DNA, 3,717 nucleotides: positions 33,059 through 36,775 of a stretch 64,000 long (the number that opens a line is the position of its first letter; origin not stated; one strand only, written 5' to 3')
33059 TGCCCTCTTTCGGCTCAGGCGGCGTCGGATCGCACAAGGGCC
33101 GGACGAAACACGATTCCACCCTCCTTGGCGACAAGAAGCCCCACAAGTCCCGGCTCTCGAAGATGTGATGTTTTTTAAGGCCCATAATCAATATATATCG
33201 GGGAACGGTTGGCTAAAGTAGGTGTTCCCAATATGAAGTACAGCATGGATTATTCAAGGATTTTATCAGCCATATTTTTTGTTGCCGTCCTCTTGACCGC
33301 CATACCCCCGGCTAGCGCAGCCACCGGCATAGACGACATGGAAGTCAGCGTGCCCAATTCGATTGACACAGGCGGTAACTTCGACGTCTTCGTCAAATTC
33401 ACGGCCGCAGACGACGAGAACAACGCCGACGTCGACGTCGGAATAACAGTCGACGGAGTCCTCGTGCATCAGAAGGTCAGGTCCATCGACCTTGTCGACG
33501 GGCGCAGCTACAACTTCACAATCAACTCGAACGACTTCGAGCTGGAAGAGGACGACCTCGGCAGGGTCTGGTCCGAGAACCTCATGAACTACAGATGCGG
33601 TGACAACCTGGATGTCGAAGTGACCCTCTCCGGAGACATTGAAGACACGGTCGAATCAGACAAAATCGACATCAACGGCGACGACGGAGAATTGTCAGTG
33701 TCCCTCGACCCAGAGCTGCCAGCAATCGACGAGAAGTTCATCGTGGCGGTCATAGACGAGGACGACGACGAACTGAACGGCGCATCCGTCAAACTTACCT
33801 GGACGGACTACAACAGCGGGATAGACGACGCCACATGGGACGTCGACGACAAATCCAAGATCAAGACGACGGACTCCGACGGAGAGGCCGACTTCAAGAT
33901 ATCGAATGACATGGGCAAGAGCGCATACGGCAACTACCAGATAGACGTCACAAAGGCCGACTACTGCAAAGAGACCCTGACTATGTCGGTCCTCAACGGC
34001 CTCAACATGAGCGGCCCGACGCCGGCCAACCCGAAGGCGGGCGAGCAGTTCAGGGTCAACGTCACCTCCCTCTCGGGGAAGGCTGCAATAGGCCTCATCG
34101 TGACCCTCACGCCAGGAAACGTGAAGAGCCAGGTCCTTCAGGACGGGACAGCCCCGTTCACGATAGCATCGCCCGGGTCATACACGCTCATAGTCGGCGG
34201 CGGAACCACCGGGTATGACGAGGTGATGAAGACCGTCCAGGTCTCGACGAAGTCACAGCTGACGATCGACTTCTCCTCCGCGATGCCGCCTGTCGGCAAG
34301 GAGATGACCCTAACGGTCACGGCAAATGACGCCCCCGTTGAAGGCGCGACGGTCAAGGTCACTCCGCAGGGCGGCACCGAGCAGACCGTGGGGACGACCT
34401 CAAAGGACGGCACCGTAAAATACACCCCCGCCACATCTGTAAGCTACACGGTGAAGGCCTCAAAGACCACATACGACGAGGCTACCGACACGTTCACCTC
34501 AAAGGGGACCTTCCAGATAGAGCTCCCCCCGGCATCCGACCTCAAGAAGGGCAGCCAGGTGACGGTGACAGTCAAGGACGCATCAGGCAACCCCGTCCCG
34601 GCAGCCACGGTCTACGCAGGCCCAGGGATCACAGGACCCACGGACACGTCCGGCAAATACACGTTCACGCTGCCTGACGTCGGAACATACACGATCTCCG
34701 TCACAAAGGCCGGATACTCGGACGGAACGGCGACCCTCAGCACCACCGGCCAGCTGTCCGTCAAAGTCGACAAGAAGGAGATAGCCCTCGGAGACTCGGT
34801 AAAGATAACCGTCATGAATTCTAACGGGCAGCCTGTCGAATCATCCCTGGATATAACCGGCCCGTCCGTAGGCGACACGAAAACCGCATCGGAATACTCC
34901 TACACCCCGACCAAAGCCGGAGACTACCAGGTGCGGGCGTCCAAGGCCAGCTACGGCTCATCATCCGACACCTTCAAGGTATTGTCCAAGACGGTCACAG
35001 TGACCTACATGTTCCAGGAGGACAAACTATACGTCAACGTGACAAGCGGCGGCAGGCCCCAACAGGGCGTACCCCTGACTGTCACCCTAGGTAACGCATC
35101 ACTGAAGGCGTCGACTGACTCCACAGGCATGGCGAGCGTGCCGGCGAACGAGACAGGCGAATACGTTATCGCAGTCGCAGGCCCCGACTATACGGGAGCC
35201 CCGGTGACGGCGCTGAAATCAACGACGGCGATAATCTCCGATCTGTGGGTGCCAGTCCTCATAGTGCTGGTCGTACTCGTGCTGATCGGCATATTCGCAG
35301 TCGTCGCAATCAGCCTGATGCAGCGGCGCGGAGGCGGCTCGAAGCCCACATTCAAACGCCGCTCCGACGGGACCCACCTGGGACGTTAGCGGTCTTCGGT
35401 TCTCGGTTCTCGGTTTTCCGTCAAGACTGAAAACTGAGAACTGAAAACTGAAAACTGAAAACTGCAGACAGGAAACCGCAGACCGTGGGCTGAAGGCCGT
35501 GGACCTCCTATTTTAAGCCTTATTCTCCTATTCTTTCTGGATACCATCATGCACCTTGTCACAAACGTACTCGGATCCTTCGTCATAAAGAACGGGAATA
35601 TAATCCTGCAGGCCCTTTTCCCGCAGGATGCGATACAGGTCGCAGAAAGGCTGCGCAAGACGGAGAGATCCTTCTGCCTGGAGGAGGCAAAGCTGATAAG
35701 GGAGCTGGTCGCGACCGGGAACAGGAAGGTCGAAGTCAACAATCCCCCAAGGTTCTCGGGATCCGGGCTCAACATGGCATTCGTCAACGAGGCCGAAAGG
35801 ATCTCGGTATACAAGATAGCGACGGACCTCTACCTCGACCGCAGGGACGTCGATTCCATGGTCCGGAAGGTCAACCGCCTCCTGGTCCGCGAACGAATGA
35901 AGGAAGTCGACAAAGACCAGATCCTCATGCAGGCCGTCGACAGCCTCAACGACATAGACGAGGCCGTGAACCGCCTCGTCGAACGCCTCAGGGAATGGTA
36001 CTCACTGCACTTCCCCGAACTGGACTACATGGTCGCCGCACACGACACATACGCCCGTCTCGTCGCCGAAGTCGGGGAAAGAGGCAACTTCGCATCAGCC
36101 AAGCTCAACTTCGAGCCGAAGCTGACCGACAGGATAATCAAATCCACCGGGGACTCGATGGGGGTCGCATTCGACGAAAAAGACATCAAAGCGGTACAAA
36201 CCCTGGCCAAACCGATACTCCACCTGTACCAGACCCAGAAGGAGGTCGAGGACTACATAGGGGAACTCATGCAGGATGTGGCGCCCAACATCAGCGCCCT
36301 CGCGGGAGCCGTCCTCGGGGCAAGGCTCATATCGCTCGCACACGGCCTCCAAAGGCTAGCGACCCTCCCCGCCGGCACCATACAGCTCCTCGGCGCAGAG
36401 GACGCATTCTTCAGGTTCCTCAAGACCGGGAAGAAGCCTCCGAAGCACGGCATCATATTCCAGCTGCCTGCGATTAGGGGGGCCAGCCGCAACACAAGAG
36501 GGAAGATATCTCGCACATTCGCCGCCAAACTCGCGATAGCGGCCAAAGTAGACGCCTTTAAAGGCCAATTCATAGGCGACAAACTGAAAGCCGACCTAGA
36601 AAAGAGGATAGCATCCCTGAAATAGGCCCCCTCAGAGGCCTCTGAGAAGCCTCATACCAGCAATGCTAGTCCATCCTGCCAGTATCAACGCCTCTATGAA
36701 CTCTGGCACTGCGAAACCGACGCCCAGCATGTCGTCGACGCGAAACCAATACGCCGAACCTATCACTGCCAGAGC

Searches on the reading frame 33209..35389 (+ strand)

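Call 45: search_protein_families(library=pfam, proteins=[window:33209-35389:+], max_evalue=0.001)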
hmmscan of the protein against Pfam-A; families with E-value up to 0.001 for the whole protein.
window:33209-35389:+ (726 aa): 8 families
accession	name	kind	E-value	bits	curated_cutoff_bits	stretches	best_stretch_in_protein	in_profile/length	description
PF13620.12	CarboxypepD_reg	-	2.2e-20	73.2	32.3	1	450-510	1-69/82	Carboxypeptidase regulatory-like domain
PF10670.15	DUF4198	-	9.7e-13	49.2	34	1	362-418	145-206/209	Domain of unknown function (DUF4198)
PF00630.25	Filamin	-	2.3e-10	41.6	26.9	0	361-416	18-79/93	Filamin/ABP280 repeat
PF13715.12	CarbopepD_reg_2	-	7e-10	39.3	32.2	1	454-521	4-75/88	CarboxypepD_reg-like domain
PF17789.7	MG4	-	1.5e-07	32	24.7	0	370-411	23-64/95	Macroglobulin domain MG4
PF02369.22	Big_1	-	3.7e-07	30.6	34.9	1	449-509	19-89/93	Bacterial Ig-like domain (group 1)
PF24025.1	Ig_DR_A0283-like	-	1.6e-06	28.8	27.1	0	630-662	36-68/102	DR_A0283-like, Ig-like domain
PF17936.7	Big_6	-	0.00045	20.8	27.6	1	426-470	39-81/83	Bacterial Ig domain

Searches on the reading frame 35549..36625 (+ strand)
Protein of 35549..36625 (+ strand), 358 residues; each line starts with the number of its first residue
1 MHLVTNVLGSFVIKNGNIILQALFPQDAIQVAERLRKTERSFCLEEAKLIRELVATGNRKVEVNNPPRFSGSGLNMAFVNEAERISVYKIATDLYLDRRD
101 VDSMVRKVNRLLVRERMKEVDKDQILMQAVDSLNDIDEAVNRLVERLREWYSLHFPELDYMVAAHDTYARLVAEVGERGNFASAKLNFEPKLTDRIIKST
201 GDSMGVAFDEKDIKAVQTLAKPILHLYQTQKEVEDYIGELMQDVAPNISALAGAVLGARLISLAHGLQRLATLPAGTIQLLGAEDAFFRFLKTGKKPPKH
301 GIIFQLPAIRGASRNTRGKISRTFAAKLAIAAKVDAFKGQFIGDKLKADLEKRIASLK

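Call 45: search_protein_families(library=pfam, proteins=[window:35549-36625:+], max_evalue=0.001)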
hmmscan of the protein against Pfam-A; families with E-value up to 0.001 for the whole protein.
window:35549-36625:+ (358 aa): 1 family
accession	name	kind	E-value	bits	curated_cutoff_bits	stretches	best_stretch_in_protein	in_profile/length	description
PF01798.23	Nop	-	1.9e-64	217.7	25.4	1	133-355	2-227/228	snoRNA binding domain, fibrillarin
